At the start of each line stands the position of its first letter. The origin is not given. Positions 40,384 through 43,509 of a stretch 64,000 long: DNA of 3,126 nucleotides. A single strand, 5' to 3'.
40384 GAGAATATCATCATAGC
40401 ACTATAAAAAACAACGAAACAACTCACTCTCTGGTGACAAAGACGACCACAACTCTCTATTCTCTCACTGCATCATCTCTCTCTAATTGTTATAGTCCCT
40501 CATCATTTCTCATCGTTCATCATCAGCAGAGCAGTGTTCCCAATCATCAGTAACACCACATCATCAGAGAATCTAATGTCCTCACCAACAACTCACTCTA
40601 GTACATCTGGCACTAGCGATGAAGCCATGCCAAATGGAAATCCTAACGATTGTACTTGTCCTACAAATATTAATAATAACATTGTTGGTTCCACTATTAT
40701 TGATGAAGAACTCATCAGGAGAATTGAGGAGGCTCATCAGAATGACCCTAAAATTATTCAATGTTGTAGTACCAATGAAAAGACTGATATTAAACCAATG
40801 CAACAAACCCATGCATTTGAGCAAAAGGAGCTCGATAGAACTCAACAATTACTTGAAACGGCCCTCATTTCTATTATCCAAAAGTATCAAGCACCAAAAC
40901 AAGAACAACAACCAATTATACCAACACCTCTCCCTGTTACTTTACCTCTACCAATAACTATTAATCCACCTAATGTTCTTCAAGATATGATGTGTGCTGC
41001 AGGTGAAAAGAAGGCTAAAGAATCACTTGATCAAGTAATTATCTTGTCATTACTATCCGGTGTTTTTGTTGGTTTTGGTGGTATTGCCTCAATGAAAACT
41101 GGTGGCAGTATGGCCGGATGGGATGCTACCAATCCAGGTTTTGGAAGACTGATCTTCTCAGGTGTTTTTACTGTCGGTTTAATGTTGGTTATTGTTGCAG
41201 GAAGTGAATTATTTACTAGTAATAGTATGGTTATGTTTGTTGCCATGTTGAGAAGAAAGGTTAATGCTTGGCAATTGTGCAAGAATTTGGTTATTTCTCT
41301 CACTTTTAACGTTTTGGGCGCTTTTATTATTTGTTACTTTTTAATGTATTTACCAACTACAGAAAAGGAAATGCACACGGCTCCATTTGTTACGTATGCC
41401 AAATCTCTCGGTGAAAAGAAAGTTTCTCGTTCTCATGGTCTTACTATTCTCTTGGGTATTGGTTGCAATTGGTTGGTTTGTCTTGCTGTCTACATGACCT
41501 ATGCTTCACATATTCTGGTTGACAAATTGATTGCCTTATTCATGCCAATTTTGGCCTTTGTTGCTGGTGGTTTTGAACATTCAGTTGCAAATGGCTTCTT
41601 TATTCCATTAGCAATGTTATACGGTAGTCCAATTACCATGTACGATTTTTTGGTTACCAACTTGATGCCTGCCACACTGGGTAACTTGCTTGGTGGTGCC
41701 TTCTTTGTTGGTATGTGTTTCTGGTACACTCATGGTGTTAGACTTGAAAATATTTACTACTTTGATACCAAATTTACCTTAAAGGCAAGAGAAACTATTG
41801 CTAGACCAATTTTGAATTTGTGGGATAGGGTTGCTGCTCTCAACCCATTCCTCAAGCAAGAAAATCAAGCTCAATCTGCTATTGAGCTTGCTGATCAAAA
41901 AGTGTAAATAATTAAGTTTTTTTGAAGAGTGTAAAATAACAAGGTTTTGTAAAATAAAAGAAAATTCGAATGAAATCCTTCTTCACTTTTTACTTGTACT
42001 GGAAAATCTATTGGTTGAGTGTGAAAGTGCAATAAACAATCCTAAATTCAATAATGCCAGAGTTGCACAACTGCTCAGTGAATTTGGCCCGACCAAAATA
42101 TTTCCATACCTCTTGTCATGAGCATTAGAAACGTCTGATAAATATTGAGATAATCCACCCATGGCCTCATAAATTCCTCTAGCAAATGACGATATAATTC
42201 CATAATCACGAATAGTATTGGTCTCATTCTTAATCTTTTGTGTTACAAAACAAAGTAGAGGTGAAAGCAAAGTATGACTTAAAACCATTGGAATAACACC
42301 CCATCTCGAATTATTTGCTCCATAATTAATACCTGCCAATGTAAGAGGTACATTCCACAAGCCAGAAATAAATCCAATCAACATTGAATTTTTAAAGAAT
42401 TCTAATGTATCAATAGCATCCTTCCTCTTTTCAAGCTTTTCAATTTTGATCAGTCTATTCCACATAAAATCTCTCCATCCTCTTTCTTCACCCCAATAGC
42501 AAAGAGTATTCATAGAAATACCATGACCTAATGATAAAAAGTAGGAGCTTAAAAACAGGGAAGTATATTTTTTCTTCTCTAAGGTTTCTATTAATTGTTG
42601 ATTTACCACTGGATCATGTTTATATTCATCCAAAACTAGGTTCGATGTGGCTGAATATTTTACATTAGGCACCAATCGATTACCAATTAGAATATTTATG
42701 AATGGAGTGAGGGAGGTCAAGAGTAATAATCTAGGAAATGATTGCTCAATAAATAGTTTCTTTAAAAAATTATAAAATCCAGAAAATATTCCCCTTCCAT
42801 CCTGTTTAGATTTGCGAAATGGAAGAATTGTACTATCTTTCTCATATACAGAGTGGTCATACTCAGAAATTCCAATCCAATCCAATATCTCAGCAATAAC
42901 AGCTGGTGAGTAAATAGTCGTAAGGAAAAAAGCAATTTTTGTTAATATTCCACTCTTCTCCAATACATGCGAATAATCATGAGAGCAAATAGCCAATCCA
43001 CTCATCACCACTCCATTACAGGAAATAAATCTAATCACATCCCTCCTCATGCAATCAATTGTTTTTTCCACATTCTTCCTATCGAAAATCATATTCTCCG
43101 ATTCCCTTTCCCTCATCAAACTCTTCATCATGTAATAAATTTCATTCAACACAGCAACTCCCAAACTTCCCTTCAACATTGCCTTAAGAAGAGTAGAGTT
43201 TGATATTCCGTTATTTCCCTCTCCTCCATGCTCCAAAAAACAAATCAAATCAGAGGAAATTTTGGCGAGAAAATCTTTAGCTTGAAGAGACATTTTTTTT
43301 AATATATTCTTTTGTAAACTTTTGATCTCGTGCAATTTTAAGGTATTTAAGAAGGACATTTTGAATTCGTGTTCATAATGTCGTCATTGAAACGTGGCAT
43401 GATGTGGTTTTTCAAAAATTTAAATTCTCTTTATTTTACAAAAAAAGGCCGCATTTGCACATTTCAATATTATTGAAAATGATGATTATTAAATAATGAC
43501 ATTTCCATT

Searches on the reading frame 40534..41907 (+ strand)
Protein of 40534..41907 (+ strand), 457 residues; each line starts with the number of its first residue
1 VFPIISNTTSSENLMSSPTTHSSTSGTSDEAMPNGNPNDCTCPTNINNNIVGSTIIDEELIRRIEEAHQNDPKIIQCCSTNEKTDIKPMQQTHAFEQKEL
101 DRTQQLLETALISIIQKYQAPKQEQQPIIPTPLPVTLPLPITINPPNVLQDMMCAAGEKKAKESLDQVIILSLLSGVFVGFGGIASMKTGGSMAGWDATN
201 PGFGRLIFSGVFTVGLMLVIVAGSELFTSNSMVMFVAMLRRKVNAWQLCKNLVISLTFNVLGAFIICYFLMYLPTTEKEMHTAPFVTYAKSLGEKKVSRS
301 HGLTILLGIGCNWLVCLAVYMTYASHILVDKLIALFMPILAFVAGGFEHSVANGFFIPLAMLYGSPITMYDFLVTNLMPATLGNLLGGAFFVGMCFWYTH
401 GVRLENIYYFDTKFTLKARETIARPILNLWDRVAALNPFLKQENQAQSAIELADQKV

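Call 9: search_protein_families(library=pfam, proteins=[window:40534-41907:+], max_evalue=0.01)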
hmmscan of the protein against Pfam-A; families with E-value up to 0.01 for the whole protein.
window:40534-41907:+ (457 aa): 1 family
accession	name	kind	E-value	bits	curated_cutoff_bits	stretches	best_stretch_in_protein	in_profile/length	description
PF01226.23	Form_Nir_trans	-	9.9e-72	241.6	34.6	1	152-398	5-240/240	Formate/nitrite transporter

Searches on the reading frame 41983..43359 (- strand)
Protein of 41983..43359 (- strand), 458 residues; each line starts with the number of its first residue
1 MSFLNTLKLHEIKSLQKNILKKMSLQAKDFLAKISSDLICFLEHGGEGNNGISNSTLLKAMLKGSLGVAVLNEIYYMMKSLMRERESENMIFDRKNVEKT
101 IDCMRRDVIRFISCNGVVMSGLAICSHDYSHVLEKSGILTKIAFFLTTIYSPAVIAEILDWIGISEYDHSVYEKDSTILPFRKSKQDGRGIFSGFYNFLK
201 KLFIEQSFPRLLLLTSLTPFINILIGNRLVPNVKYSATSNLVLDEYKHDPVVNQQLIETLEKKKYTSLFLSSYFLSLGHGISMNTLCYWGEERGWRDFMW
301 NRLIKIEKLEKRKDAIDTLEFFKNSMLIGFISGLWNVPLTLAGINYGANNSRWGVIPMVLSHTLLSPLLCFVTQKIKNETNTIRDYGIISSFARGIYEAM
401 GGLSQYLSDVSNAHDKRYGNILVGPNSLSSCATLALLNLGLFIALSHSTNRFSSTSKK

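Call 9: search_protein_families(library=pfam, proteins=[window:41983-43359:-], max_evalue=0.01)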
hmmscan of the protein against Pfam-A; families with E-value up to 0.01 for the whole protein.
window:41983-43359:- (458 aa): 0 families

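Call 36: search_protein_families(library=ncbifam, proteins=[P0147], max_evalue=0.001)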
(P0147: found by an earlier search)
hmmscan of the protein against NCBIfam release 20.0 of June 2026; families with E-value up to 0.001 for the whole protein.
P0147 (125 aa): 1 family
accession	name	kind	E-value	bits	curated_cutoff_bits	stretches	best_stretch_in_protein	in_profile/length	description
NF038288.1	chaper_GTP_ZigA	equivalog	3e-18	65.9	600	2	54-111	328-385/390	zinc metallochaperone GTPase ZigA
